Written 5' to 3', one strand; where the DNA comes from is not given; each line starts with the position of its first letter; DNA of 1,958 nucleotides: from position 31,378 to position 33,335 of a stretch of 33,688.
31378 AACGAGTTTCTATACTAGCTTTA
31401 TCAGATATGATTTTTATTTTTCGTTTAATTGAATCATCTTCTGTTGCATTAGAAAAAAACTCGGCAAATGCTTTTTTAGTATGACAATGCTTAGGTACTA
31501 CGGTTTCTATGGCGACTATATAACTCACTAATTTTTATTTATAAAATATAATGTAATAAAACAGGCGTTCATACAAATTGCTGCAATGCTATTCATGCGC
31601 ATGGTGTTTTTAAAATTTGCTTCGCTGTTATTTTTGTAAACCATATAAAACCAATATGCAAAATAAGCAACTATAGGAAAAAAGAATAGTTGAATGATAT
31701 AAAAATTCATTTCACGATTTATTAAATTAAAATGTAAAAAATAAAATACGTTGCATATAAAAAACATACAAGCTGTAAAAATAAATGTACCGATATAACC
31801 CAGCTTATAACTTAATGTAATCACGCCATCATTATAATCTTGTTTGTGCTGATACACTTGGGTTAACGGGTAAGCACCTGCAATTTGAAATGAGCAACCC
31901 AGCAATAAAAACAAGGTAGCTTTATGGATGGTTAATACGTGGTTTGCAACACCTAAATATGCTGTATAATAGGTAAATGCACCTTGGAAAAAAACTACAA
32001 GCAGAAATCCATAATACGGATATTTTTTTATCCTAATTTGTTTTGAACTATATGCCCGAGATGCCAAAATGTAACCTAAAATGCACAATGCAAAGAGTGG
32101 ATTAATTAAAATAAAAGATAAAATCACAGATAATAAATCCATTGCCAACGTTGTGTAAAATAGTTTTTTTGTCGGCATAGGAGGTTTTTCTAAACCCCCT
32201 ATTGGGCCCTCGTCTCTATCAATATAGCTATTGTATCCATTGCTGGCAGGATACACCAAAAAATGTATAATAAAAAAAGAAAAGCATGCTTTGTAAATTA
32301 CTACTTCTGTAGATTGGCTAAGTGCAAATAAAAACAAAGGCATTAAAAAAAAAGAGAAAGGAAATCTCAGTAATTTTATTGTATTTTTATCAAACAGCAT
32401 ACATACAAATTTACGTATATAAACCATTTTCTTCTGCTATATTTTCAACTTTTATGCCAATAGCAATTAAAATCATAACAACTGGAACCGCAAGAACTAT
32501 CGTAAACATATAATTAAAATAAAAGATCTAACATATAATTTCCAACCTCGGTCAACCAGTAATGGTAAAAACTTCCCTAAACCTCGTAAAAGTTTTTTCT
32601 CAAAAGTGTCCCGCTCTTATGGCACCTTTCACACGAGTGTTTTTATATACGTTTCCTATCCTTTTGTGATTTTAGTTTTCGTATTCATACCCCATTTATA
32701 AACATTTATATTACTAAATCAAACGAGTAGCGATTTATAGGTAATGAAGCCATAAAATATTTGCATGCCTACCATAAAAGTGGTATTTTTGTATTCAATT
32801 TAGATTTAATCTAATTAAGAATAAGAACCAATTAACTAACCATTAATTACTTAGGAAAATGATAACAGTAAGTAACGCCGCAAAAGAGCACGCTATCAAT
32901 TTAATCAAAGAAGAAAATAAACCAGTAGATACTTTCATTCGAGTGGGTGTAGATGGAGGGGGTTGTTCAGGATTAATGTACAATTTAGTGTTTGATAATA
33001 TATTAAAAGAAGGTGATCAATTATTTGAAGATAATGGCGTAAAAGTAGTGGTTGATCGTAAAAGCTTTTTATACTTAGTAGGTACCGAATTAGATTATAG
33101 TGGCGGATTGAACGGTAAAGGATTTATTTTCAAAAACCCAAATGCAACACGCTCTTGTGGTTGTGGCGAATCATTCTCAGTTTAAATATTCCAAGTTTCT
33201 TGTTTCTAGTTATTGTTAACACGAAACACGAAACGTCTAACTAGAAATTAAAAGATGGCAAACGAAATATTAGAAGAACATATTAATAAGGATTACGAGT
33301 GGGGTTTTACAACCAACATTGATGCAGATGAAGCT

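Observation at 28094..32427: Overlapped five-gene operon UbiA prenyltransferase - type III PKS - methyltransferase - FAD oxidoreductase - YceI: candidate pathway for a prenylated phenolic-lipid or quinone-like molecule with its own carrier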

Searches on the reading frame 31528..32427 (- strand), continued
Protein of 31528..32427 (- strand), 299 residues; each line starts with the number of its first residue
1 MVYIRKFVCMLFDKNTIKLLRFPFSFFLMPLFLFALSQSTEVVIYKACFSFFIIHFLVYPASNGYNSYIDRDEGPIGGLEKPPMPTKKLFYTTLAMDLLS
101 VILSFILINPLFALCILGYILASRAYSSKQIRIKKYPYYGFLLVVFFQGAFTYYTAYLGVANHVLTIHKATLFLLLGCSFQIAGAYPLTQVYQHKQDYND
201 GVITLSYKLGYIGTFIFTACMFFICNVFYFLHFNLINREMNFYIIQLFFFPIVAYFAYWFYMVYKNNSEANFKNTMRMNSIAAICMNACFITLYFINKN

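Call 86: predict_structure(alignment_id=A3)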
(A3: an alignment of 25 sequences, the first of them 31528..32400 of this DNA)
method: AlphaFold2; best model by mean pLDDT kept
length: 290 residues; sequences in the alignment: 25
mean_pLDDT: 89.6   pTM: 0.87
mean pLDDT of the five models: 89.6, 89.3, 89.3, 88.3, 87.8
residues with pLDDT >= 90: 191; 70-90: 85; 50-70: 13; < 50: 1
segments of 3 or more residues with pLDDT < 50: none
pLDDT, mean of each block of 10 residues (from residue 1): 73 81 93 95 95 88 61 76 95 97 97 87 81 92 96 95 97 91 79 82 95 97 96 95 96 94 90 92 90
secondary structure, 60 per line:
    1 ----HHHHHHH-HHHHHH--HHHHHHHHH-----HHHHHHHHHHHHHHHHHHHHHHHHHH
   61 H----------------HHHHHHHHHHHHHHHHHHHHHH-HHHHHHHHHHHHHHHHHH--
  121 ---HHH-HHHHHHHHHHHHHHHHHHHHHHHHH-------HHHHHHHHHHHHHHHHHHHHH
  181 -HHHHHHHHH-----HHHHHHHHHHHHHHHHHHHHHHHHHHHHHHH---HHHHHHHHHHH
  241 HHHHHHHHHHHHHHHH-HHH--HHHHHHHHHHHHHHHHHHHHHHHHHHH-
elements in order: H5-11 H13-18 H21-29 H35-61 H78-99 H101-118 H128-152 H160-180 H182-190 H196-226 H230-256 H263-289
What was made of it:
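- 31528..32427 (-): UbiA-superfamily intramembrane prenyltransferase. The longest ORF is 299 aa; the likely true start is the ATG at 32400, giving 290 aa. The AF2 model has pLDDT 89.6 and nine long helices (call 86).
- On UbiA superfamily of intramembrane prenyltransferases: The AF2 model has nine long helices and pLDDT 89.6 (call 86).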

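Call 90: fold_search(model_id=the predicted structure, library=pdb)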
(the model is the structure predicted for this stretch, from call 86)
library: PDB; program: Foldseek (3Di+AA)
matches with E <= 10: 480; with E <= 0.001: 11
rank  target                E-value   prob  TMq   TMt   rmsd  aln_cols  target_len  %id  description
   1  4tq4_C                2.5e-05  1.00  0.68  0.68   5.0       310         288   17  Structure of a UbiA homolog from Archaeoglobus fulgidus bound to DMAPP and Mg2+ (released 2014-07-16)
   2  6m31_A                2.8e-05  1.00  0.62  0.64   5.5       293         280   19  Structural and Functional Insights into an Archaeal Lipid Synthase (released 2021-02-03)
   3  7bpu_A                3.5e-05  1.00  0.62  0.64   5.6       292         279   17  Structural and mechanistic insights into the biosynthesis of Digeranylgeranylglyceryl phosphate synthase in membranes (released 2021-04-14)
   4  4tq3_B                4.0e-05  1.00  0.68  0.69   5.0       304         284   18  Structure of a UbiA homolog from Archaeoglobus fulgidus bound to GPP and Mg2+ (released 2014-07-16)
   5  4tq4_A                4.7e-05  1.00  0.72  0.72   4.5       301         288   17  Structure of a UbiA homolog from Archaeoglobus fulgidus bound to DMAPP and Mg2+ (released 2014-07-16)
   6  4tq3_A                4.7e-05  1.00  0.70  0.71   4.6       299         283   18  Structure of a UbiA homolog from Archaeoglobus fulgidus bound to GPP and Mg2+ (released 2014-07-16)
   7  4tq4_D                4.9e-05  1.00  0.70  0.70   4.8       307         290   17  Structure of a UbiA homolog from Archaeoglobus fulgidus bound to DMAPP and Mg2+ (released 2014-07-16)
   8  4tq6_B                1.4e-04  1.00  0.66  0.71   5.6       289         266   18  Structure of a UbiA homolog from Archaeoglobus fulgidus bound to Cd2+ (released 2014-07-16)
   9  4tq5                  1.8e-04  1.00  0.66  0.69   5.6       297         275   18  Structure of a UbiA homolog from Archaeoglobus fulgidus (released 2014-07-16)
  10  8djk_B                2.8e-04  1.00  0.61  0.63   5.5       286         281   13  HMGCR-UBIAD1 Complex State 2 (released 2022-08-03)
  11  4tq6_A                4.1e-04  1.00  0.67  0.72   4.5       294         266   17  Structure of a UbiA homolog from Archaeoglobus fulgidus bound to Cd2+ (released 2014-07-16)
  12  8j8j_A                1.3e-03  1.00  0.58  0.58   5.4       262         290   13  Membrane bound PRTase, C3 symmetry, donor bound (released 2024-02-07)
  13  4od4_A                2.7e-03  1.00  0.67  0.70   4.7       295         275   13  Apo structure of a UbiA homolog from Aeropyrum pernix K1 (released 2014-03-19)
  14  4od5_A                9.6e-03  1.00  0.66  0.69   4.9       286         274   13  Substrate-bound structure of a UbiA homolog from Aeropyrum pernix K1 (released 2014-03-19)
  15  2j1p_B                2.3e-01  0.98  0.44  0.45   6.5       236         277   10  Geranylgeranyl diphosphate synthase from Sinapis alba in complex with GGPP (released 2007-01-02)
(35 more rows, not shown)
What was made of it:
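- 31528..32427 (-): Foldseek matches AfUbiA (4TQ3/4TQ4) at TM 0.68-0.72, and also DGGGP synthase, UBIAD1 and ApUbiA (call 90).
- On UbiA superfamily of intramembrane prenyltransferases: Foldseek gives TM 0.68-0.72 to AfUbiA, and also matches DGGGP synthase, UBIAD1 and ApUbiA (call 90).
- The UbiA fold is confirmed (calls 86, 90).
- Tried and rejected: The fold search was needed instead (call 90).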

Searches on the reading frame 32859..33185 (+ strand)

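Call 3: search_protein_families(library=pfam, proteins=[window:32859-33185:+], max_evalue=0.01)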
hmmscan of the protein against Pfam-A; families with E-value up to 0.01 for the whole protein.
window:32859-33185:+ (108 aa): 1 family
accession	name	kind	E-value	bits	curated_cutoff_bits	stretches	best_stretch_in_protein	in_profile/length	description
PF01521.26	Fe-S_biosyn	-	1.7e-19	70.5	26.3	1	2-104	3-110/110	Iron-sulphur cluster biosynthesis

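Call 4: search_protein_families(library=ncbifam, proteins=[window:32859-33185:+], max_evalue=0.01)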
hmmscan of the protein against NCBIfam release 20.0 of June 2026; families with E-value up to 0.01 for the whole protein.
window:32859-33185:+ (108 aa): 10 families
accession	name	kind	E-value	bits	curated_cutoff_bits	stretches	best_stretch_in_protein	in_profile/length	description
TIGR00049.1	TIGR00049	subfamily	2.6e-34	117.6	58.8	1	2-108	1-106/106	iron-sulfur cluster assembly accessory protein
NF010147.0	PRK13623.1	equivalog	9.3e-33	112.8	117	1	2-108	10-115/115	iron-sulfur cluster insertion protein ErpA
TIGR02011.1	IscA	equivalog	8.6e-28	96.7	150.6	1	2-108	1-105/105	iron-sulfur cluster assembly protein IscA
TIGR01997.1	sufA_proteo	equivalog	5.8e-27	94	136.2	1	2-108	3-107/107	Fe-S cluster assembly scaffold SufA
NF007049.0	PRK09502.1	equivalog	5.7e-26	90.8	181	1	2-108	3-107/107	iron-sulfur cluster assembly protein IscA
NF007050.0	PRK09504.1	equivalog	9.4e-19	67.7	161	1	2-108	18-122/122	Fe-S cluster assembly scaffold SufA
NF038090.1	IscA_HesB_Se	subfamily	2e-10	40.9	85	1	1-103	1-100/101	IscA/HesB family protein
TIGR01911.1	HesB_rel_seleno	subfamily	3.1e-07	30.9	66.35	1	2-69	4-72/92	HesB-like protein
TIGR03341.1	YhgI_GntY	equivalog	2.9e-06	27.2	269.35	1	2-96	1-95/190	Fe-S biogenesis protein NfuA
NF008392.0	PRK11190.1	equivalog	1.2e-05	25.3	268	1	1-97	1-97/192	Fe-S biogenesis protein NfuA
